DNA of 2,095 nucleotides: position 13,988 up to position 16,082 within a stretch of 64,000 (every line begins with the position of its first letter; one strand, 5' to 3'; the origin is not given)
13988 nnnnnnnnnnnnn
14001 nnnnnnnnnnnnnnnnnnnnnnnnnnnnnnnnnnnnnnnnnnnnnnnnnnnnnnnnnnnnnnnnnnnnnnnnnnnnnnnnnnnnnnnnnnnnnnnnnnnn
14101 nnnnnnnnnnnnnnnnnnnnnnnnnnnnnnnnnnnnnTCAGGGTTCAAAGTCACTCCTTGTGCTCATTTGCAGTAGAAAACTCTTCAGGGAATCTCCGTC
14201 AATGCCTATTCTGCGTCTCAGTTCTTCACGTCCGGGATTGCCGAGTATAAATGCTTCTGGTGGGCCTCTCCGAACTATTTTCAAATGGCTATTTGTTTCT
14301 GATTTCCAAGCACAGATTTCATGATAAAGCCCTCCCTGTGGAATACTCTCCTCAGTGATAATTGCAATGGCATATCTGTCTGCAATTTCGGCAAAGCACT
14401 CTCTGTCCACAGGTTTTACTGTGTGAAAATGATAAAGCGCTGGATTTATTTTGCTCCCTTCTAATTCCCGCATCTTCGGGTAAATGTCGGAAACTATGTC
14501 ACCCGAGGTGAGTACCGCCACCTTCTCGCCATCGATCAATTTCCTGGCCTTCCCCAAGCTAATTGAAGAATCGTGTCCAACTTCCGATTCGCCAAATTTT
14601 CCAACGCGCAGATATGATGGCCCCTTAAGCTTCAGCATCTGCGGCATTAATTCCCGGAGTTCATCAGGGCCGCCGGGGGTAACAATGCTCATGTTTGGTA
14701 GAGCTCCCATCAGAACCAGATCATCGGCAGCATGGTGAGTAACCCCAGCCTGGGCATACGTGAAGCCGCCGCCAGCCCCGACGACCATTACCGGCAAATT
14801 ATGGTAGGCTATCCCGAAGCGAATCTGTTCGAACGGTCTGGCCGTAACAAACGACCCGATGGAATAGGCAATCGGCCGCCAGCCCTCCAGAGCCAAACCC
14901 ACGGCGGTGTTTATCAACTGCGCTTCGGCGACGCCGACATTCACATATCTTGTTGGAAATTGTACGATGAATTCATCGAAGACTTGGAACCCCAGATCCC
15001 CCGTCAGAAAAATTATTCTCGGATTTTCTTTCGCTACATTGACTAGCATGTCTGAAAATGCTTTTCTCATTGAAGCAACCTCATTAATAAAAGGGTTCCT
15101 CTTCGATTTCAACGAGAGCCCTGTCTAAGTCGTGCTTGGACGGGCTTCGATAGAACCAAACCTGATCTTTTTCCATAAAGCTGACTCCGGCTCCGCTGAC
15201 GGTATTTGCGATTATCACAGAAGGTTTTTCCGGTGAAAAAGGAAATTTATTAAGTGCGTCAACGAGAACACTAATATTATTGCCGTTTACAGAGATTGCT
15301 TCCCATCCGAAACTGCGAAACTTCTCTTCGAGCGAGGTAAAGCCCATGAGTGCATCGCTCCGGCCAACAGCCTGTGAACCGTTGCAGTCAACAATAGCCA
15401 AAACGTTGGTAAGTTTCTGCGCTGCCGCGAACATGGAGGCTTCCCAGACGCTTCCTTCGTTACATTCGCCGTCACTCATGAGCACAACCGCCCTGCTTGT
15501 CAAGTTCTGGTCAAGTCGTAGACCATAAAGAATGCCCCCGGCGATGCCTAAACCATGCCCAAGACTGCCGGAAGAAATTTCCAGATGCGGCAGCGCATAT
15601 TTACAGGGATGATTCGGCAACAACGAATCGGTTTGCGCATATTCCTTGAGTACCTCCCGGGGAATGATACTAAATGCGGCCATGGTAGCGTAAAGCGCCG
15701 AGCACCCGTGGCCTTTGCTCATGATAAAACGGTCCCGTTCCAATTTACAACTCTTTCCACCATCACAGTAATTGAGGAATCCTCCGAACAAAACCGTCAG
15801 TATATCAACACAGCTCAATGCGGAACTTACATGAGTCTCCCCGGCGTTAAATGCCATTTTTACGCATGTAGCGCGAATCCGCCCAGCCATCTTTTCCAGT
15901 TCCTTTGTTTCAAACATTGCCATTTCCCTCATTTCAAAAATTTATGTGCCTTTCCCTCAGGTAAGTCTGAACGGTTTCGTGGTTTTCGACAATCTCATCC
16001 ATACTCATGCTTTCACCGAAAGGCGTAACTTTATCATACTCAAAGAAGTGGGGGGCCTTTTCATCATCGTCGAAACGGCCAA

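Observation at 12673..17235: Four-gene core: a split transketolase sandwiched between two B12-radical-SAM paralogs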

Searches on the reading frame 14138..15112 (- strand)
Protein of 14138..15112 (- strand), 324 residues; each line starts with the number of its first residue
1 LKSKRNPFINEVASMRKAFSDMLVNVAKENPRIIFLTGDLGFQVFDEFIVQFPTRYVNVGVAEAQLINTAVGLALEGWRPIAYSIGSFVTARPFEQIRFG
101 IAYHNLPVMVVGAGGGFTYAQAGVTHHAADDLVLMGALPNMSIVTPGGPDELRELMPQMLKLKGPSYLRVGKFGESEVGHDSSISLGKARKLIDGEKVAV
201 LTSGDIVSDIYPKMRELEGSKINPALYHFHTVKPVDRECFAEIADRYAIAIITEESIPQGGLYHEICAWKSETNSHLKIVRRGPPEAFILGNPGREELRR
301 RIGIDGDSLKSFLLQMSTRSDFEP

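Call 4: search_protein_families(library=pfam, proteins=[window:14138-15112:-], max_evalue=0.001)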
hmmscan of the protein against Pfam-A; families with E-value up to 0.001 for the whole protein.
window:14138-15112:- (324 aa): 2 families
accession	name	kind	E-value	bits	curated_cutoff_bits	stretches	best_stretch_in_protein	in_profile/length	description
PF02779.29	Transket_pyr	-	5.3e-26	91.8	27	1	13-171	3-168/174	Transketolase, pyrimidine binding domain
PF02780.25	Transketolase_C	-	3.1e-11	43.7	25.9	1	187-307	1-122/124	Transketolase, C-terminal domain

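Call 5: search_protein_families(library=ncbifam, proteins=[window:14138-15112:-], max_evalue=0.001)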
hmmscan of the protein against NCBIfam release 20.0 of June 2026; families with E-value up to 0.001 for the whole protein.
window:14138-15112:- (324 aa): 7 families
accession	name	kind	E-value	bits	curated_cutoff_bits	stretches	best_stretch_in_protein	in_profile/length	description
NF004559.0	PRK05899.2-5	equivalog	1.7e-38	132.2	488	1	11-288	316-597/627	transketolase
TIGR00204.1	dxs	equivalog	1.8e-35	122.6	465.95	1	12-311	309-609/616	1-deoxy-D-xylulose-5-phosphate synthase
NF003933.0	PRK05444.2-2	equivalog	1.4e-28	99.8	395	1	18-312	294-600/606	1-deoxy-D-xylulose-5-phosphate synthase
NF008968.0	PRK12315.1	subfamily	1e-23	83.5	510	1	8-289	274-554/582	1-deoxy-D-xylulose-5-phosphate synthase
NF004556.0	PRK05899.2-2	equivalog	5e-14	51.5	575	1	14-316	323-637/639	transketolase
NF006667.0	PRK09212.1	subfamily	2.7e-06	26.5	321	1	42-268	38-274/327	pyruvate dehydrogenase complex E1 component subunit beta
NF008854.0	PRK11892.1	equivalog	9.9e-05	21.2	454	0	179-268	324-413/464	pyruvate dehydrogenase complex E1 component subunit beta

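Call 37: search_solved_structures(query=window:14138-15070:-, max_evalue=0.00001, show_alignments=3)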
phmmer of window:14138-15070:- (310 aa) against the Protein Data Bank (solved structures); distinct sequences matched with E-value up to 0.00001: 21.
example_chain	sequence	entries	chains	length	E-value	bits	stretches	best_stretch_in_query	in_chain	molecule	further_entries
6yaj_AAA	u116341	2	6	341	2.8e-37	131.7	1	2-274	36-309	C-terminal chain of split transketolase from Carboxydothermus hydrogenoformans | C-terminal component of the split chain transketolase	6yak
2o1s_A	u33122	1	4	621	4.3e-24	88.4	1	3-296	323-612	1-deoxy-D-xylulose-5-phosphate synthase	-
8a8y_A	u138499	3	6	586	6.3e-23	84.6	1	3-296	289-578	1-deoxy-D-xylulose-5-phosphate synthase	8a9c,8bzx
6xxg_AAA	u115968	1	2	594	3.4e-22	82.2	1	4-303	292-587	1-deoxy-D-xylulose-5-phosphate synthase,1-deoxy-D-xylulose-5-phosphate synthase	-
2o1x_A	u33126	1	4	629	3.9e-22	82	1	4-303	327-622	1-deoxy-D-xylulose-5-phosphate synthase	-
6ouv_A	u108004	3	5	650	3.9e-22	82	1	4-303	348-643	1-deoxy-D-xylulose-5-phosphate synthase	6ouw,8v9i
8a29_A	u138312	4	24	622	1e-19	74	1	4-299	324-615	1-deoxy-D-xylulose-5-phosphate synthase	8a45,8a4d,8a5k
7bzx_B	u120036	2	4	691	7.4e-19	71.2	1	9-247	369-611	1-deoxy-D-xylulose-5-phosphate synthase, chloroplastic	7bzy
9hn8_A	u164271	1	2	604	2.3e-17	66.3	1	4-169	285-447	1-deoxy-D-xylulose-5-phosphate synthase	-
8ogh_A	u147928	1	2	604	2.4e-17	66.2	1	4-169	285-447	1-deoxy-D-xylulose-5-phosphate synthase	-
7a9h_AAA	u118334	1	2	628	2.6e-17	66.1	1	4-169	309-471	1-deoxy-D-xylulose-5-phosphate synthase,1-deoxy-D-xylulose-5-phosphate synthase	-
7a9g_AAA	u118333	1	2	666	2.7e-17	66.1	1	4-169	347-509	1-deoxy-D-xylulose-5-phosphate synthase,1-deoxy-D-xylulose-5-phosphate synthase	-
6rjb_A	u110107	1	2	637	3.5e-15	59.1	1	2-296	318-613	Transketolase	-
6ha3_A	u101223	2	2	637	3.5e-15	59.1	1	2-296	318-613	Transketolase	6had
4kxu_A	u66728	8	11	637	3.5e-15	59.1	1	2-296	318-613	Transketolase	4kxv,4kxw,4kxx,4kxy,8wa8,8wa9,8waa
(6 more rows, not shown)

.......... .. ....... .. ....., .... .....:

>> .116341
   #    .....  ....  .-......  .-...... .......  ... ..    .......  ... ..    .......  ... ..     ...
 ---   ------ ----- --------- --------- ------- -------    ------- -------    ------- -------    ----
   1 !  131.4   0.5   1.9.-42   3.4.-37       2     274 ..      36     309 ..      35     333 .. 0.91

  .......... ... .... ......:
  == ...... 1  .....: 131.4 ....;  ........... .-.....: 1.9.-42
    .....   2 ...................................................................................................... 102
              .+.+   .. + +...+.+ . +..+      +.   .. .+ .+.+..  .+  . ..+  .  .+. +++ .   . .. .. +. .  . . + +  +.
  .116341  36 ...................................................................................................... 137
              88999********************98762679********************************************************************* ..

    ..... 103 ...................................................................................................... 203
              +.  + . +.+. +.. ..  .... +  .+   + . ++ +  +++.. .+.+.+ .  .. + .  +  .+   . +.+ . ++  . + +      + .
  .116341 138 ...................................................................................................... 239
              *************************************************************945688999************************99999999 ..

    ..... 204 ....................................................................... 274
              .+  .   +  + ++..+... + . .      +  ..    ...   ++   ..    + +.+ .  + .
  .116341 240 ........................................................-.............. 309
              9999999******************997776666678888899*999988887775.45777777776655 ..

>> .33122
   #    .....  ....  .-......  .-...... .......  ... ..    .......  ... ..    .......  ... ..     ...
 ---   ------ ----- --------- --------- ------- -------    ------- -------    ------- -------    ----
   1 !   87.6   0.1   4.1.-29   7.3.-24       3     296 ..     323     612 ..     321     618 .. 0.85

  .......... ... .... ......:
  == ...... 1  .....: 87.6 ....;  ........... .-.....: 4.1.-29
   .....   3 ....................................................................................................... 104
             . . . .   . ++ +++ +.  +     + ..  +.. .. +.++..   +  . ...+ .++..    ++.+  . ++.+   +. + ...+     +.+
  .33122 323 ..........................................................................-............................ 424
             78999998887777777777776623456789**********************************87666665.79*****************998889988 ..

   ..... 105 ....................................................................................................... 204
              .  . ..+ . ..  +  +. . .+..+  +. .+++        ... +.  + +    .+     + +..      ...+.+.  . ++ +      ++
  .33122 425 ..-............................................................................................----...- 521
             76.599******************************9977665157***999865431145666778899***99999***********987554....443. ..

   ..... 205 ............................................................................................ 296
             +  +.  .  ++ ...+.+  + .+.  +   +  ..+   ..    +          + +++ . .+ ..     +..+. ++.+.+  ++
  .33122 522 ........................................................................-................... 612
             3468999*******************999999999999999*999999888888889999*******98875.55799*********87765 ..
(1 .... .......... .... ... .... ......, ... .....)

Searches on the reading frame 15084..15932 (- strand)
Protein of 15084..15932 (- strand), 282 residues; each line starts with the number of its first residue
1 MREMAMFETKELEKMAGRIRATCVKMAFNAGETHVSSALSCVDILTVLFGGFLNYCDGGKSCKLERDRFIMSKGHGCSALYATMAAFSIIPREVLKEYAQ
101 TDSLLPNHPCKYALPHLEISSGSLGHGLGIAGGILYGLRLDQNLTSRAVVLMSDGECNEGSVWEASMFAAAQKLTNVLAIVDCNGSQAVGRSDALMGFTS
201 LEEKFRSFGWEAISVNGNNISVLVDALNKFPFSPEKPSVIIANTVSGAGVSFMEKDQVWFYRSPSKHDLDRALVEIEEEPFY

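Call 4: search_protein_families(library=pfam, proteins=[window:15084-15932:-], max_evalue=0.001)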
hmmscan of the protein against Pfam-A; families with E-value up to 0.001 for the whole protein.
window:15084-15932:- (282 aa): 1 family
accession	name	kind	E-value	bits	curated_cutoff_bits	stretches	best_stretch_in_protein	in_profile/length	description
PF00456.26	Transketolase_N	-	2.7e-28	99.4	22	1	14-250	4-249/334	Transketolase, thiamine diphosphate binding domain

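Call 5: search_protein_families(library=ncbifam, proteins=[window:15084-15932:-], max_evalue=0.001)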
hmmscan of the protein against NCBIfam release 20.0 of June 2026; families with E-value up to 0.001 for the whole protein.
window:15084-15932:- (282 aa): 8 families
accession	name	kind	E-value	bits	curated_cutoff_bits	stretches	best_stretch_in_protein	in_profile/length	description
NF004559.0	PRK05899.2-5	equivalog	2.5e-66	224.2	488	1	7-279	13-282/627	transketolase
NF004556.0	PRK05899.2-2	equivalog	4.9e-46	157.2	575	1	3-276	8-276/639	transketolase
TIGR00232.1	tktlase_bact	equivalog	7e-30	104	682.25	1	14-269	2-266/654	transketolase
NF004558.0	PRK05899.2-4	equivalog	1.2e-28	99.9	788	1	19-272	10-266/651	transketolase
NF003616.0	PRK05261.1-1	subfamily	9.1e-08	30.8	777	1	120-219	139-237/788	phosphoketolase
TIGR03182.1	PDH_E1_alph_y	equivalog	6.8e-06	25.2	393.85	1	123-227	111-213/315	pyruvate dehydrogenase (acetyl-transferring) E1 component subunit alpha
TIGR00759.1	aceE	equivalog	0.00015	19.8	859.9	1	33-215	102-289/885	pyruvate dehydrogenase (acetyl-transferring), homodimeric type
TIGR03181.1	PDH_E1_alph_x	equivalog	0.00021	20.3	411.35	1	125-228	125-226/341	pyruvate dehydrogenase (acetyl-transferring) E1 component subunit alpha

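Call 38: search_solved_structures(query=window:15084-15932:-, max_evalue=0.00001, show_alignments=3)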
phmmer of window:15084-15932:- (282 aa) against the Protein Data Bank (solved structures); distinct sequences matched with E-value up to 0.00001: 41.
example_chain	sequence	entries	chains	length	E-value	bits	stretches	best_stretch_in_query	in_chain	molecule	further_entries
6yak_AAA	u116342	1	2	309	3.2e-54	187.3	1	10-277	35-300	N-terminal component of the split chain transketolase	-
3ooy_A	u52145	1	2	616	1.6e-35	126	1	7-276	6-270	Transketolase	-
3mos_A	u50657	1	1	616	2.8e-35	125.2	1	11-276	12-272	Transketolase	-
4kxu_A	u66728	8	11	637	3e-35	125.1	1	11-276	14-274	Transketolase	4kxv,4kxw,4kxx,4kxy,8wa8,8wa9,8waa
6rjb_A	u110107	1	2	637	3e-35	125.1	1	11-276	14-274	Transketolase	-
6ha3_A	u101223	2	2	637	7.9e-35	123.7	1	11-276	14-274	Transketolase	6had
3m34_A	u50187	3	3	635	3.3e-20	75.8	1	12-254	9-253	Transketolase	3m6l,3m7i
3l84_A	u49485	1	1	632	3.8e-20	75.5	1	12-254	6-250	Transketolase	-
3kom_A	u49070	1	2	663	6.5e-20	74.8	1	17-250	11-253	Transketolase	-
3uk1_A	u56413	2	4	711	1.2e-19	73.9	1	14-250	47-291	Transketolase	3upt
1itz_A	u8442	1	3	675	2.9e-18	69.4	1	12-249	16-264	Transketolase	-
8ci0_AAA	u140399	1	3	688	3e-18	69.3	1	12-249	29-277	Transketolase, chloroplastic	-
8r3s_A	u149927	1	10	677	4.3e-18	68.8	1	17-249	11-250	Transketolase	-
1qgd_A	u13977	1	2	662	1.1e-17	67.5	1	13-249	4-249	PROTEIN (TRANSKETOLASE)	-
2r5n_A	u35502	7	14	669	1.1e-17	67.5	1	13-249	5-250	Transketolase 1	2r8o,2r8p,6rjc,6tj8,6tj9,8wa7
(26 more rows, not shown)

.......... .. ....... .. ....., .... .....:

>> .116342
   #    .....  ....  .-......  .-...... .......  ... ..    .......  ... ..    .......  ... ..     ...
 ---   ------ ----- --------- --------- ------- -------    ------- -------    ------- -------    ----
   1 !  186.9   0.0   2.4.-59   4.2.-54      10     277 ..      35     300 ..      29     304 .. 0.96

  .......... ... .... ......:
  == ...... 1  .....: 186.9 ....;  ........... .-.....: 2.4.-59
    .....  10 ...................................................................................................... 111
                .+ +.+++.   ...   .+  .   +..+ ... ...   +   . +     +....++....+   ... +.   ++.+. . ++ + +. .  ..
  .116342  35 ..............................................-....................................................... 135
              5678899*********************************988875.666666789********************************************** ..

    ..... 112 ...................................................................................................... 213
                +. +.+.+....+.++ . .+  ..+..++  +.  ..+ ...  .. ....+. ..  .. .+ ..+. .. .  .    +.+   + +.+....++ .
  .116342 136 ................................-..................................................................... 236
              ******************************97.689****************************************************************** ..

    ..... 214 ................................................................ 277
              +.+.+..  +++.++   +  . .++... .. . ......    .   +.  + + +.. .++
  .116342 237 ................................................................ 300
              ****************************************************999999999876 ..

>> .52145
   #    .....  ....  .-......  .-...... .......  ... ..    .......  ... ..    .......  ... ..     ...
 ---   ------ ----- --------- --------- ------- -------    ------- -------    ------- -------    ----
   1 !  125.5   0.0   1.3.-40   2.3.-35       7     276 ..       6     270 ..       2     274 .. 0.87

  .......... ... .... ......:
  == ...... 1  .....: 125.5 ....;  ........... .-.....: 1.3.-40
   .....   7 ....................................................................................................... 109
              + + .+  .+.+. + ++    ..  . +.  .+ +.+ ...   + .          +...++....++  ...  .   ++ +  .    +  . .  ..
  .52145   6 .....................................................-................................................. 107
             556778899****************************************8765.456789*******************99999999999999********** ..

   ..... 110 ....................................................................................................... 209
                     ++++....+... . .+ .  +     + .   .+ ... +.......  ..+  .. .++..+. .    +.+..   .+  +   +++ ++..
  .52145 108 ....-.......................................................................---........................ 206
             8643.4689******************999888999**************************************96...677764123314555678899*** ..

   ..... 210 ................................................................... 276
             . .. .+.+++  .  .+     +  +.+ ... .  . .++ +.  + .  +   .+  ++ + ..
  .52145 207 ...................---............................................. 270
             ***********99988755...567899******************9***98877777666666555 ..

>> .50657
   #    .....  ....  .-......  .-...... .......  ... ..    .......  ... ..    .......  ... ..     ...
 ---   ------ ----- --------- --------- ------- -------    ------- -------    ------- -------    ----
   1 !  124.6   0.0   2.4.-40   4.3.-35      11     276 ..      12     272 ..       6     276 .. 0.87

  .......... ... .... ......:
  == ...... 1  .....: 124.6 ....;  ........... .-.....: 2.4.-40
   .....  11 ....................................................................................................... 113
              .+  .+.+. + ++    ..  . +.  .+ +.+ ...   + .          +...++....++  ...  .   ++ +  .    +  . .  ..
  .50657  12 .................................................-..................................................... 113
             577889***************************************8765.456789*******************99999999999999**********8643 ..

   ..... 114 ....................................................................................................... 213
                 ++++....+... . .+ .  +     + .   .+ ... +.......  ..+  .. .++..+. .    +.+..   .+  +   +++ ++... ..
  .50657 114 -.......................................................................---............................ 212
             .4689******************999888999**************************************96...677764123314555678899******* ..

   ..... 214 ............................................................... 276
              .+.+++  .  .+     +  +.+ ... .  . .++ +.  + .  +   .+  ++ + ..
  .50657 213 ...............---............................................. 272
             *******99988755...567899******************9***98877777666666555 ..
